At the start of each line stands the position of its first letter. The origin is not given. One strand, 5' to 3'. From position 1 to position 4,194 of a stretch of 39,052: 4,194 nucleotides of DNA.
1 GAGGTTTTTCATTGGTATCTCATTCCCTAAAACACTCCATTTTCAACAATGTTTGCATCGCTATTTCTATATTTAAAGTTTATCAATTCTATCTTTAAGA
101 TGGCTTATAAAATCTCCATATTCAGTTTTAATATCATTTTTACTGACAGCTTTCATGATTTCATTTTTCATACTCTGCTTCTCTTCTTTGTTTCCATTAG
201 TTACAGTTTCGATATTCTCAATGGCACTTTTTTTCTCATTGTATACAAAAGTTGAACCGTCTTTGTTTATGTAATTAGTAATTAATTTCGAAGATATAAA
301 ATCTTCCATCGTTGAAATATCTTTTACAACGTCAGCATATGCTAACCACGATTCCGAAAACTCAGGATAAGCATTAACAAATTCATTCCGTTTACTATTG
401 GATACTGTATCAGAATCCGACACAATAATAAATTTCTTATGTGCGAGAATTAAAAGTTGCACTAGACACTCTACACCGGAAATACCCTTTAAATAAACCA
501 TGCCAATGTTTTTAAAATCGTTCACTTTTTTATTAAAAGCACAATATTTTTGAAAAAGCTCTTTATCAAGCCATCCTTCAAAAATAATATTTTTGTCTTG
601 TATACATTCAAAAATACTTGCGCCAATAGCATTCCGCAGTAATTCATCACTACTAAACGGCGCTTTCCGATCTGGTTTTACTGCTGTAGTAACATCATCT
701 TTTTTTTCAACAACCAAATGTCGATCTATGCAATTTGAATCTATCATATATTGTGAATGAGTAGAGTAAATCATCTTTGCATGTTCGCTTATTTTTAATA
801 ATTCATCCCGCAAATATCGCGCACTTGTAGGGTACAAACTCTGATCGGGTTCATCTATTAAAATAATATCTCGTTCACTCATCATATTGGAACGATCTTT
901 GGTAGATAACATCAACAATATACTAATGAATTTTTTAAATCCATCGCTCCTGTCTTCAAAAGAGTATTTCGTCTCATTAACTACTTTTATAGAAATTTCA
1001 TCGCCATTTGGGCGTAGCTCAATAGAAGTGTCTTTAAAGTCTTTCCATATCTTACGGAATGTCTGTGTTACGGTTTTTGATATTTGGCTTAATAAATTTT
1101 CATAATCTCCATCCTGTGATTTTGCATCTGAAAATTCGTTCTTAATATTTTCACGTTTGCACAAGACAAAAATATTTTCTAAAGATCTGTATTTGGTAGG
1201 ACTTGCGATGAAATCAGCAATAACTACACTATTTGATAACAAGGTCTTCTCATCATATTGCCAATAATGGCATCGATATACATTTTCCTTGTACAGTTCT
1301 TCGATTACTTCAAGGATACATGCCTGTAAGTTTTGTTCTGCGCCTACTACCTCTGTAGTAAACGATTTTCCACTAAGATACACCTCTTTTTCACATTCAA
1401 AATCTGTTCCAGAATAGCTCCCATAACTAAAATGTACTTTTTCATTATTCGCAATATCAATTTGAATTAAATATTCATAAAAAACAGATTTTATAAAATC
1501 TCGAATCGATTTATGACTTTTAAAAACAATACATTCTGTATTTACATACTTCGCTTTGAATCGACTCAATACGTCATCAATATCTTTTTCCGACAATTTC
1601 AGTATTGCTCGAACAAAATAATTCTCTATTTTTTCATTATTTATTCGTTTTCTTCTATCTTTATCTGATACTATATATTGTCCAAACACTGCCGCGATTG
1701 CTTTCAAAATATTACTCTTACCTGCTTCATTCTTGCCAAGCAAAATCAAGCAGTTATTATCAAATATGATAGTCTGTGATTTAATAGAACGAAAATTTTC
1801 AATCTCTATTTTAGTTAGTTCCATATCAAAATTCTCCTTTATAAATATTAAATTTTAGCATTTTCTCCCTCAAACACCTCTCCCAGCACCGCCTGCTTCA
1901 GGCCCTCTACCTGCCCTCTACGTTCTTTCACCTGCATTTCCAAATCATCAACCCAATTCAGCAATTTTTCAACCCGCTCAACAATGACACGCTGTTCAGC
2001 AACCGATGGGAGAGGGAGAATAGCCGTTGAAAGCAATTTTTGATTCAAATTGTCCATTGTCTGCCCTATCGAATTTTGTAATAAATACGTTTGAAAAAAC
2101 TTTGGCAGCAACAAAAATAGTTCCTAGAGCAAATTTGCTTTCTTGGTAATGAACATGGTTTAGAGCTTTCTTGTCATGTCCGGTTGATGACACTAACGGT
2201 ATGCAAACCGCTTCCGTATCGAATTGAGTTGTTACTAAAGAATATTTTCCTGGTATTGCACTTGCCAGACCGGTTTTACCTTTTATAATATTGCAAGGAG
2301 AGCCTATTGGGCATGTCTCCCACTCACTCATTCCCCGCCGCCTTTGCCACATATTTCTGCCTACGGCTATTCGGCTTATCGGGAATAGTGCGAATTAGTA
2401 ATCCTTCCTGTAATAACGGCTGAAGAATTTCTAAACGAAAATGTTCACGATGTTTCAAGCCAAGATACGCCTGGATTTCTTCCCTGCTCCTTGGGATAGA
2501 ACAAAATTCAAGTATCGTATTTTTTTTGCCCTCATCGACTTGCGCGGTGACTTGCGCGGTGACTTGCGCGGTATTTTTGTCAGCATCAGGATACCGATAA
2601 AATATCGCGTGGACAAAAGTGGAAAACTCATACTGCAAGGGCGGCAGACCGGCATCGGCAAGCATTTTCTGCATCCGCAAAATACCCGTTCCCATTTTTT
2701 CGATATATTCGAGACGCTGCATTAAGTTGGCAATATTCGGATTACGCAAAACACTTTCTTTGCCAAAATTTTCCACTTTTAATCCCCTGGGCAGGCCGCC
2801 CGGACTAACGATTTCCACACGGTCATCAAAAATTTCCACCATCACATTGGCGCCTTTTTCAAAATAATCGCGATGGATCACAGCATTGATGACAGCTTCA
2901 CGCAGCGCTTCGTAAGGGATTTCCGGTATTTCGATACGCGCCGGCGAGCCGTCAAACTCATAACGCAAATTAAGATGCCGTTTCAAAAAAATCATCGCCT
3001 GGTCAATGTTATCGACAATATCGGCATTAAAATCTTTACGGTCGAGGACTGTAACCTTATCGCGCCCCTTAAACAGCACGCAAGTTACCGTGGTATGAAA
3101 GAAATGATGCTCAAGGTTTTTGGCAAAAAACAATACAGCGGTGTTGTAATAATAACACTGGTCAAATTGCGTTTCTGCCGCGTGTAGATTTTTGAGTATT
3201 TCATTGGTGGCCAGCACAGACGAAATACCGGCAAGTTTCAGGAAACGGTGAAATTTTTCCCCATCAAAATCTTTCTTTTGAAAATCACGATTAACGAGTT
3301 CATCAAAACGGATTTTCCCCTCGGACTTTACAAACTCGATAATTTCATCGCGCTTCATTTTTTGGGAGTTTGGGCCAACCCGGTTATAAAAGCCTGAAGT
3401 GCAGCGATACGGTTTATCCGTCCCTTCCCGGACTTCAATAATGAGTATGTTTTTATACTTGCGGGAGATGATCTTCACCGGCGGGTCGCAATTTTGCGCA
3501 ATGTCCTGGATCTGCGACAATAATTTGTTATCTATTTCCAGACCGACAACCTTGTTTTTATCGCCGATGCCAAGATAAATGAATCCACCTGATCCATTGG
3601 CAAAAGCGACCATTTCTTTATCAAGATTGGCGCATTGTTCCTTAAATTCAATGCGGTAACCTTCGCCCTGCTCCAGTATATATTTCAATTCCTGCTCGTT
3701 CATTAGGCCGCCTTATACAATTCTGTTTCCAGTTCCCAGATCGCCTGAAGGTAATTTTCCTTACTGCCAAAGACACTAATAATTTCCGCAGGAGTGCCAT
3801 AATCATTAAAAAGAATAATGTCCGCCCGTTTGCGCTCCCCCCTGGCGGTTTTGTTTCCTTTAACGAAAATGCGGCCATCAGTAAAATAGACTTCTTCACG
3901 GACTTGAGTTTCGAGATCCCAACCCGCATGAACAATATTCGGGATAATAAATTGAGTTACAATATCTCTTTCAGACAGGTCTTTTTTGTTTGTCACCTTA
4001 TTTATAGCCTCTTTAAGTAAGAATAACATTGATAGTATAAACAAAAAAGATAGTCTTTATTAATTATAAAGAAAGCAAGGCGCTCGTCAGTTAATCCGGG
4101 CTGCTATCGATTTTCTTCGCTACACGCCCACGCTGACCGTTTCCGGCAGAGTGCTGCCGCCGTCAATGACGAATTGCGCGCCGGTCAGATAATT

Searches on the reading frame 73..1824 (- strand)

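Call 57: search_protein_families(library=pfam, proteins=[window:73-1824:-], max_evalue=0.001)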
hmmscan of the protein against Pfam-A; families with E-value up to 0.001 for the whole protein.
window:73-1824:- (583 aa): 7 families
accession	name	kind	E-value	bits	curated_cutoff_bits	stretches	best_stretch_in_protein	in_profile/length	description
PF13175.12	AAA_15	-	1.6e-24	87.7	32.1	1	1-361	1-374/374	AAA ATPase domain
PF13304.12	AAA_21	-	6.2e-14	53.2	27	1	289-362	238-304/304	AAA domain, putative AbiEii toxin, Type IV TA system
PF02463.25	SMC_N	-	2.1e-08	34.3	40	1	3-373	2-212/220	RecF/RecN/SMC N terminal domain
PF13476.12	AAA_23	-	3e-07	31.7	27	1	5-109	1-114/201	AAA domain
PF11398.14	DUF2813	-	2.3e-06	27.7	21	1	1-58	1-61/372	Protein of unknown function (DUF2813)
PF13555.12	AAA_29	-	0.0002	21.5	27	1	3-47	1-46/61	P-loop containing region of AAA domain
PF13514.12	AAA_27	-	0.00028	21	22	1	1-46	1-49/206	AAA domain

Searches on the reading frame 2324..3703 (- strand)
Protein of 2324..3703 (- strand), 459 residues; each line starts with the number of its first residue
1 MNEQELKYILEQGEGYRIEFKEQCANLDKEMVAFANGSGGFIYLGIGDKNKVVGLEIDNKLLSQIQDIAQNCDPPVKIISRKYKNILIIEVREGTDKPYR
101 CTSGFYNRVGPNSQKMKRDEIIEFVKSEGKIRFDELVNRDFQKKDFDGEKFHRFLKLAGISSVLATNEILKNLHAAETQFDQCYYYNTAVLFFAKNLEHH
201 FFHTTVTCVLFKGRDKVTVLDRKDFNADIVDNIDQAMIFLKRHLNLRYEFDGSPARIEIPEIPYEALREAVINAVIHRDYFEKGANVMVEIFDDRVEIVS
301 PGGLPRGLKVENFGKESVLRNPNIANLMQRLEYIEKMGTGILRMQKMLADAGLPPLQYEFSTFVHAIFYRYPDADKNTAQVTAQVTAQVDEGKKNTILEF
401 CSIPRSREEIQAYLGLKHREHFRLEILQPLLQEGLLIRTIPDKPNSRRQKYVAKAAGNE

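Call 57: search_protein_families(library=pfam, proteins=[window:2324-3703:-], max_evalue=0.001)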
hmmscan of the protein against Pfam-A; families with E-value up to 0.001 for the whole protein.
window:2324-3703:- (459 aa): 3 families
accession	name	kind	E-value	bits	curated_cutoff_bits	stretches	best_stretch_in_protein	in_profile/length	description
PF13749.12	HATPase_c_4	-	2.7e-22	79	26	1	284-360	1-80/89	Putative ATP-dependent DNA helicase recG C-terminal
PF04326.19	SLFN_AlbA_2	-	3e-18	66.9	25.3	1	14-117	1-118/118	Schlafen, AlbA_2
PF21247.3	Fic-like_C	-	6.1e-15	55.3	27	1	405-451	15-61/64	Filamentation induced by cAMP protein Fic-like, C-terminal domain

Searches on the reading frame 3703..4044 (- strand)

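Call 69: search_protein_families(library=pfam, proteins=[window:3703-4044:-], max_evalue=0.001)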
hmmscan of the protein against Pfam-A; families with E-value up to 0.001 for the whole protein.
window:3703-4044:- (113 aa): 1 family
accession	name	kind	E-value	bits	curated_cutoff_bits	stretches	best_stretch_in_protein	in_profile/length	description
PF08463.15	EcoEI_R_C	-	0.00012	22.6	24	1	75-110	128-163/163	EcoEI R protein C-terminal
